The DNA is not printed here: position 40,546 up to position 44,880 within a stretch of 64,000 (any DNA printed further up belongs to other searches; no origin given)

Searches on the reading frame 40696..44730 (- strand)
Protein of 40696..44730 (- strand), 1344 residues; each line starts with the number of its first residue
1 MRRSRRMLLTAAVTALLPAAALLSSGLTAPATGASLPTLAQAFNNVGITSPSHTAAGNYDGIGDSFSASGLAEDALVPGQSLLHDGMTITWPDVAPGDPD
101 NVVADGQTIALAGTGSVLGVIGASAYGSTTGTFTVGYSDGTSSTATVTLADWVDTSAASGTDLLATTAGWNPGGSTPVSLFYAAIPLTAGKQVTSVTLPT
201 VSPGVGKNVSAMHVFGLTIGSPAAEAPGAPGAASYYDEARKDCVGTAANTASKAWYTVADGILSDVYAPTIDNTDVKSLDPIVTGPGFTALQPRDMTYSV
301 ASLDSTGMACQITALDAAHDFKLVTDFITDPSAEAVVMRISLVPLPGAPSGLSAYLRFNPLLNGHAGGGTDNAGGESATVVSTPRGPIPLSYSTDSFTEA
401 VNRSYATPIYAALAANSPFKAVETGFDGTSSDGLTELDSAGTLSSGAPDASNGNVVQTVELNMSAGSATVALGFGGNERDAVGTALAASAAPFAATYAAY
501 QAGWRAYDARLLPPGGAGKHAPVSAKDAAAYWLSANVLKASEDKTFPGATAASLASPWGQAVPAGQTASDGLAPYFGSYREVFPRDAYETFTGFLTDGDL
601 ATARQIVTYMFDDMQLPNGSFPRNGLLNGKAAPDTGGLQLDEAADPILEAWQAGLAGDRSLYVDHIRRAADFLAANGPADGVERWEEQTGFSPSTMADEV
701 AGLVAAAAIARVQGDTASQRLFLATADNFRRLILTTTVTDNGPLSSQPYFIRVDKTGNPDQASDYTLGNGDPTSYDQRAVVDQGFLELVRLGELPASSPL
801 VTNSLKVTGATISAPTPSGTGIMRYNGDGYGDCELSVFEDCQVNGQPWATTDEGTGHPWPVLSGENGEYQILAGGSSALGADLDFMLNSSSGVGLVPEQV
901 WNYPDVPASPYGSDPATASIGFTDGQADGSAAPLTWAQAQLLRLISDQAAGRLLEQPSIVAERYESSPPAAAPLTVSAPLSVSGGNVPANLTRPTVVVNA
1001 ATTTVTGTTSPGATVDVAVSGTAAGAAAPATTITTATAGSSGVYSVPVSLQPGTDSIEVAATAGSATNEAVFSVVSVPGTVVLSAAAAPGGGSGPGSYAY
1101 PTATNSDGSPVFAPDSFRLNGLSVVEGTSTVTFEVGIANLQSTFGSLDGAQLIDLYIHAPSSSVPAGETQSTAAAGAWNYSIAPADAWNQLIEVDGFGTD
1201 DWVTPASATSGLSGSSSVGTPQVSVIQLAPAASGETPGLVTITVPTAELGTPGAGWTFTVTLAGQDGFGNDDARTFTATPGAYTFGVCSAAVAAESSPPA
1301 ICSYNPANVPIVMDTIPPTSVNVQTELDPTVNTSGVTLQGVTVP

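Call 9: search_protein_families(library=pfam, proteins=[window:40696-44730:-])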
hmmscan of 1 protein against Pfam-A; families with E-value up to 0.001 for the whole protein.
window:40696-44730:- (1344 aa): 3 families
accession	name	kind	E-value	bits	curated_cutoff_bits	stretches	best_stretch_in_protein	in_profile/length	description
PF09137.17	Glucodextran_N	-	3.9e-62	210.7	24.1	1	226-508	1-262/263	Glucodextranase, domain N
PF09985.14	Glucodextran_C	-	3.9e-21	76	22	1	1093-1324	12-209/228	C-terminal binding-module, SLH-like, of glucodextranase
PF00723.27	Glyco_hydro_15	-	1.8e-17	63.8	22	1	530-875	6-358/427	Glycosyl hydrolases family 15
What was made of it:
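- Checked: The gene (40696-44730, minus strand, 1344 aa) matches Glucodextran_N, Glyco_hydro_15 and Glucodextran_C (call 9).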

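Call 14: find_encoding_contigs(protein=window:40696-44730:-, flank=3000, max_places=6)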
Protein window:40696-44730:- (1344 aa): no gene with exactly this product is on record in the collection.

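Call 15: find_homologous_proteins(query=window:40696-44730:-, max_evalue=1e-50)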
Query window:40696-44730:- (1344 aa): 1145 proteins with E <= 1e-50 among 8000 candidates; the best 120 are listed.
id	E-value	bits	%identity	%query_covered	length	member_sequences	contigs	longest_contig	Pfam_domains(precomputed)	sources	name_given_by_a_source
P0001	0.0e+0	2845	98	100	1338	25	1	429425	PF09985.15,PF09137.18,PF00723.28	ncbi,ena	-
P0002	0.0e+0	2768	96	100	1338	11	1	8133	PF09985.15,PF09137.18,PF00723.28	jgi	-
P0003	0.0e+0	2641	91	100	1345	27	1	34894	PF09985.15,PF09137.18,PF00723.28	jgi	jgi:glucoamylase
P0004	0.0e+0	2563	89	97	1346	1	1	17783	PF09985.15,PF09137.18,PF00723.28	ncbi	-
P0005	0.0e+0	2555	88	100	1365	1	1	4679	PF09985.15,PF09137.18,PF00723.28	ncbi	-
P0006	0.0e+0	2535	86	100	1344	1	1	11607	PF09985.15,PF09137.18,PF00723.28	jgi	jgi:glucoamylase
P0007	0.0e+0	2532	88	97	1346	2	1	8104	PF09985.15,PF09137.18,PF00723.28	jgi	jgi:glucoamylase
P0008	0.0e+0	2514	86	100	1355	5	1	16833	PF09985.15,PF09137.18,PF00723.28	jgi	-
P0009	0.0e+0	2501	86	97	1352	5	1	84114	PF09985.15,PF09137.18,PF00723.28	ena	-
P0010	0.0e+0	2496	87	97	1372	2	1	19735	PF09985.15,PF09137.18,PF00723.28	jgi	jgi:glucoamylase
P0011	0.0e+0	2491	86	97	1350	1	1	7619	PF09985.15,PF09137.18,PF00723.28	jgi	jgi:glucoamylase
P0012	0.0e+0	2482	85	100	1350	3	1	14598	PF09985.15,PF09137.18,PF00723.28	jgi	jgi:glucoamylase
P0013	0.0e+0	2477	87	100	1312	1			PF09985.15,PF09137.18,PF00723.28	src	-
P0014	0.0e+0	2455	85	97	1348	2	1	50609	PF09985.15,PF09137.18,PF00723.28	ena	-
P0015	0.0e+0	2439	85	97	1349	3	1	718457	PF09985.15,PF09137.18,PF00723.28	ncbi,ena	-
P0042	0.0e+0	2296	79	100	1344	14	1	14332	PF09985.15,PF09137.18,PF00723.28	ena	-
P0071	0.0e+0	2232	77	100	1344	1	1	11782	PF09985.15,PF09137.18,PF00723.28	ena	-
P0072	0.0e+0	2232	78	100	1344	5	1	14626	PF09985.15,PF09137.18,PF00723.28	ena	-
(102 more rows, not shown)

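Call 16: find_encoding_contigs(protein=P0001, flank=3000, max_places=4)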
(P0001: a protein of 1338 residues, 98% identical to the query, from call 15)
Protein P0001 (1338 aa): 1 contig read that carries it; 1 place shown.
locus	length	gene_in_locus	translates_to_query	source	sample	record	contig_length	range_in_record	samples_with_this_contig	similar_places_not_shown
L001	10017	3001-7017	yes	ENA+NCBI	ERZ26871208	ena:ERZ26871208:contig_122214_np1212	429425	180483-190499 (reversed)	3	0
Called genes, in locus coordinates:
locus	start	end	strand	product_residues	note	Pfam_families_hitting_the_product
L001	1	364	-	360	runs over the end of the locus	PF02653:BPD_transp_2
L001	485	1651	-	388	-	PF13407:Peripla_BP_4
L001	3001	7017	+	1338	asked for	PF09137:Glucodextran_N, PF00723:Glyco_hydro_15, PF09985:Glucodextran_C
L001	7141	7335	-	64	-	-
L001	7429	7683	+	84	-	PF00392:GntR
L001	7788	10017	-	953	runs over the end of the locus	PF09137:Glucodextran_N, PF00723:Glyco_hydro_15, PF00686:CBM_20 (faint)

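Call 17: find_encoding_contigs(protein=P0002, flank=3000, max_places=4)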
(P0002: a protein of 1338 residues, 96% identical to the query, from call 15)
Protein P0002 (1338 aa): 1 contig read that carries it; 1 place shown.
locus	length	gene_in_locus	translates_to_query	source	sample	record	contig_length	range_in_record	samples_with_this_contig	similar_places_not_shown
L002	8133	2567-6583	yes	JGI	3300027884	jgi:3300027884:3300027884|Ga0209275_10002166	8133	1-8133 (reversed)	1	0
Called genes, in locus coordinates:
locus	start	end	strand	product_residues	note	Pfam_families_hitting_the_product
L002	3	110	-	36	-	?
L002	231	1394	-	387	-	PF13407:Peripla_BP_4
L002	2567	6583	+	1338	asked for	PF09137:Glucodextran_N, PF00723:Glyco_hydro_15, PF09985:Glucodextran_C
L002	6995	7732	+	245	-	PF00072:Response_reg, PF00486:Trans_reg_C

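Call 18: find_encoding_contigs(protein=P0003, flank=3000, max_places=4)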
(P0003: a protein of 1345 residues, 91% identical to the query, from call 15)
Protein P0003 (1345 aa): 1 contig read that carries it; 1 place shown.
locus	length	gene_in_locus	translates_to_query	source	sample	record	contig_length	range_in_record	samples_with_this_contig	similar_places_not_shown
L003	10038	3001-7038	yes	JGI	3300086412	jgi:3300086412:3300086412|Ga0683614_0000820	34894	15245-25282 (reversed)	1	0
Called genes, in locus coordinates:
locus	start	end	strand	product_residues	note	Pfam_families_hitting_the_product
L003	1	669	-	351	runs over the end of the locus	PF02653:BPD_transp_2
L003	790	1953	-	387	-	PF13407:Peripla_BP_4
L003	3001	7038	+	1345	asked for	PF09137:Glucodextran_N, PF00723:Glyco_hydro_15, PF09985:Glucodextran_C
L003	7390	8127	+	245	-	PF00072:Response_reg, PF00486:Trans_reg_C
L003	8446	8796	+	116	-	-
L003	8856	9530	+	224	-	PF00072:Response_reg, PF00196:GerE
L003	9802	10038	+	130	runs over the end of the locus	PF00072:Response_reg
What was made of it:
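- Regulator genes lie nearby in relatives (calls 16-18).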

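Call 32: list_cluster_members(proteins=[P0001, P0002])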
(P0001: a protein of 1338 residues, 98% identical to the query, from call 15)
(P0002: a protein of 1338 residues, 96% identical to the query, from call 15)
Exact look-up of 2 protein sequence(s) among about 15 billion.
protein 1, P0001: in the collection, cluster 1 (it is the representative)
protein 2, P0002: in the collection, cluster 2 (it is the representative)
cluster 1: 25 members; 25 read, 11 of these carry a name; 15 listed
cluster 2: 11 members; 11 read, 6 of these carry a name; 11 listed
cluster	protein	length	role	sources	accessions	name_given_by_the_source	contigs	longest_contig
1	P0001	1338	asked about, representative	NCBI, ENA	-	-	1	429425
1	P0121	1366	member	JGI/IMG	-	glucoamylase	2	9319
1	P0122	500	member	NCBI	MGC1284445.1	MAG: glycoside hydrolase family 15 protein, partial [Streptosporangiaceae bacterium]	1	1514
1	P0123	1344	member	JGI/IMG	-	glucoamylase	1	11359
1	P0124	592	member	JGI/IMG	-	glucoamylase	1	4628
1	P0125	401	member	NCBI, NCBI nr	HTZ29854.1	MAG TPA: hypothetical protein VMC83_38010, partial [Streptosporangiaceae bacterium] | hypothetical protein [Streptosporangiaceae bacterium]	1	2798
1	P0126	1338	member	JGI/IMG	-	glucoamylase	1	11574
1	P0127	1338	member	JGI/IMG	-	glucoamylase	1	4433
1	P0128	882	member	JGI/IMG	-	glucoamylase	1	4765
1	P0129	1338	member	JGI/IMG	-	glucoamylase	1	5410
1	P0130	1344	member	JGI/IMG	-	glucoamylase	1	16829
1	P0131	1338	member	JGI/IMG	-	glucoamylase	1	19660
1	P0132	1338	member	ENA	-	-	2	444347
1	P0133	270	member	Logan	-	-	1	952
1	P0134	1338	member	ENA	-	-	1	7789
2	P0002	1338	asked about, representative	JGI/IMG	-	-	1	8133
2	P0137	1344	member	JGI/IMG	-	glucan 1,4-alpha-glucosidase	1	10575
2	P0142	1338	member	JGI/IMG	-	-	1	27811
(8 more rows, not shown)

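Call 34: find_encoding_contigs(protein=P0132, flank=1500, max_places=4)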
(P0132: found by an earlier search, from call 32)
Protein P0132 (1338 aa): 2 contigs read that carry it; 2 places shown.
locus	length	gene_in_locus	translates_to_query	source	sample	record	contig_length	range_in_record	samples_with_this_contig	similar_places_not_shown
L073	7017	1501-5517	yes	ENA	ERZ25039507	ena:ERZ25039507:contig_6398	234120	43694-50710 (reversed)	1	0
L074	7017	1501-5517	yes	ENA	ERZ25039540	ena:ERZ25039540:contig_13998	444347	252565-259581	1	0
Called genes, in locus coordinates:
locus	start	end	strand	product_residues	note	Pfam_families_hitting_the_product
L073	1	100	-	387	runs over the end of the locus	PF13407:Peripla_BP_4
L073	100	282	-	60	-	-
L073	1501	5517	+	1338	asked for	PF09137:Glucodextran_N, PF00723:Glyco_hydro_15, PF09985:Glucodextran_C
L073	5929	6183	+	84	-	PF00392:GntR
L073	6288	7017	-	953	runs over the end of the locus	PF09137:Glucodextran_N, PF00723:Glyco_hydro_15, PF00686:CBM_20 (faint)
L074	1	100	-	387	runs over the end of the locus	PF13407:Peripla_BP_4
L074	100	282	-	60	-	-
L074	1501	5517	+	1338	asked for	PF09137:Glucodextran_N, PF00723:Glyco_hydro_15, PF09985:Glucodextran_C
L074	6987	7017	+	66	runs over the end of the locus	-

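Call 35: find_encoding_contigs(protein=P0121, flank=1500, max_places=4)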
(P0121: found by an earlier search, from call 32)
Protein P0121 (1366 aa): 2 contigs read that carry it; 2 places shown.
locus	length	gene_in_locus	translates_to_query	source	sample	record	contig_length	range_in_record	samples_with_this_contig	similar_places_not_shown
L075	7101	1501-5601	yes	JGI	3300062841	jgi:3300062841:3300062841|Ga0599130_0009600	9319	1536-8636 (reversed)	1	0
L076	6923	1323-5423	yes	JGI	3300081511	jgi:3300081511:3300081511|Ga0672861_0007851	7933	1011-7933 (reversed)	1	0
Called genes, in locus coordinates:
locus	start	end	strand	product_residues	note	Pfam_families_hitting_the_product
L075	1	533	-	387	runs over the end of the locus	PF13407:Peripla_BP_4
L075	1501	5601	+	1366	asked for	PF09137:Glucodextran_N, PF00723:Glyco_hydro_15, PF09985:Glucodextran_C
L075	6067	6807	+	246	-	PF00072:Response_reg, PF00486:Trans_reg_C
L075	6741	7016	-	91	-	-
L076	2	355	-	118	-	?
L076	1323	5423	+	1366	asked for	PF09137:Glucodextran_N, PF00723:Glyco_hydro_15, PF09985:Glucodextran_C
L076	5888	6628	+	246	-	PF00072:Response_reg, PF00486:Trans_reg_C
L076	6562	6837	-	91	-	-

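Call 36: find_encoding_contigs(protein=P0130, flank=1500, max_places=4)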
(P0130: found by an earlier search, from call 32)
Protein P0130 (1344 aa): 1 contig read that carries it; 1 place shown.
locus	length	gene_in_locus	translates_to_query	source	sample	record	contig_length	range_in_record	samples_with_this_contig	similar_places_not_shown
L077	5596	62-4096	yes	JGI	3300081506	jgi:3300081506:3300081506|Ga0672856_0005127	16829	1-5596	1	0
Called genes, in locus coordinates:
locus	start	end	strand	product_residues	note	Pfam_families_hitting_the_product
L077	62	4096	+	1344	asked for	PF09137:Glucodextran_N, PF00723:Glyco_hydro_15, PF09985:Glucodextran_C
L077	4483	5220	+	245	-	PF00072:Response_reg, PF00486:Trans_reg_C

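Call 37: find_encoding_contigs(protein=P0131, flank=1500, max_places=4)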
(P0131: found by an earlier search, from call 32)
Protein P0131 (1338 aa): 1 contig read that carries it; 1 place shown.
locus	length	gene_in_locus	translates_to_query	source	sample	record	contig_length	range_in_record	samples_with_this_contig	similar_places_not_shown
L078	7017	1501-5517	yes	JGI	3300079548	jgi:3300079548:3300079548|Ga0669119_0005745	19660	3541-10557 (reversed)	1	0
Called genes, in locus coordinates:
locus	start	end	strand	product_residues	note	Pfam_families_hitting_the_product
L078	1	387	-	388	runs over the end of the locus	PF13407:Peripla_BP_4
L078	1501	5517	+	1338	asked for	PF09137:Glucodextran_N, PF00723:Glyco_hydro_15, PF09985:Glucodextran_C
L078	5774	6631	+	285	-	PF00072:Response_reg, PF00486:Trans_reg_C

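Call 38: find_encoding_contigs(protein=P0123, flank=1500, max_places=4)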
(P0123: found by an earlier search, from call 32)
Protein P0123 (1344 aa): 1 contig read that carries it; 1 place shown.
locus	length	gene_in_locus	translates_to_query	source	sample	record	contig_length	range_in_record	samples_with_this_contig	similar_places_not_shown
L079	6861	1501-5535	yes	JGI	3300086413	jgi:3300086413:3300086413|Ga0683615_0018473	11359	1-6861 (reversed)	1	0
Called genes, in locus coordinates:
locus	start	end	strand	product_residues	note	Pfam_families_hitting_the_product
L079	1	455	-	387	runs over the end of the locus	PF13407:Peripla_BP_4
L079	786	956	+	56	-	-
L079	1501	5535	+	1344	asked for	PF09137:Glucodextran_N, PF00723:Glyco_hydro_15, PF09985:Glucodextran_C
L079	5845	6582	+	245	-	PF00072:Response_reg, PF00486:Trans_reg_C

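Call 39: find_encoding_contigs(protein=P0142, flank=1500, max_places=4)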
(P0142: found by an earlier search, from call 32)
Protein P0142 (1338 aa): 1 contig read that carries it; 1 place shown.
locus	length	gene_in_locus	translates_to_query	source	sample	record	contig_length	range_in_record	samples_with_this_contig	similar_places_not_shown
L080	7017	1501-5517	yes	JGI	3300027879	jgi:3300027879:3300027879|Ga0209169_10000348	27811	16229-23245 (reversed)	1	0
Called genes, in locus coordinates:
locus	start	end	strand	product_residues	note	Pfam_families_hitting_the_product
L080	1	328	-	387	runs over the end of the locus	PF13407:Peripla_BP_4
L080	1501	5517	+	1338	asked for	PF09137:Glucodextran_N, PF00723:Glyco_hydro_15, PF09985:Glucodextran_C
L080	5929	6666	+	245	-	PF00072:Response_reg, PF00486:Trans_reg_C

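Call 40: find_encoding_contigs(protein=P0137, flank=1500, max_places=4)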
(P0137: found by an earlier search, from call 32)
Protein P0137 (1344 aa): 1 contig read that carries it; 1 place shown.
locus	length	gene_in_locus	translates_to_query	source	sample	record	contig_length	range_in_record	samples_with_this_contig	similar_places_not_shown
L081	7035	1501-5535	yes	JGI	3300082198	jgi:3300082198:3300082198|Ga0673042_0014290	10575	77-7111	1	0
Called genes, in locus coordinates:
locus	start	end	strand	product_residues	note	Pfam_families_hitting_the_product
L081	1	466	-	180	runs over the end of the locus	?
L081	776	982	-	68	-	-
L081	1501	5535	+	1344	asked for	PF09137:Glucodextran_N, PF00723:Glyco_hydro_15, PF09985:Glucodextran_C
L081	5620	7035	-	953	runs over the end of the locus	PF09137:Glucodextran_N, PF00723:Glyco_hydro_15, PF00686:CBM_20 (faint), PF02922:CBM_48 (faint)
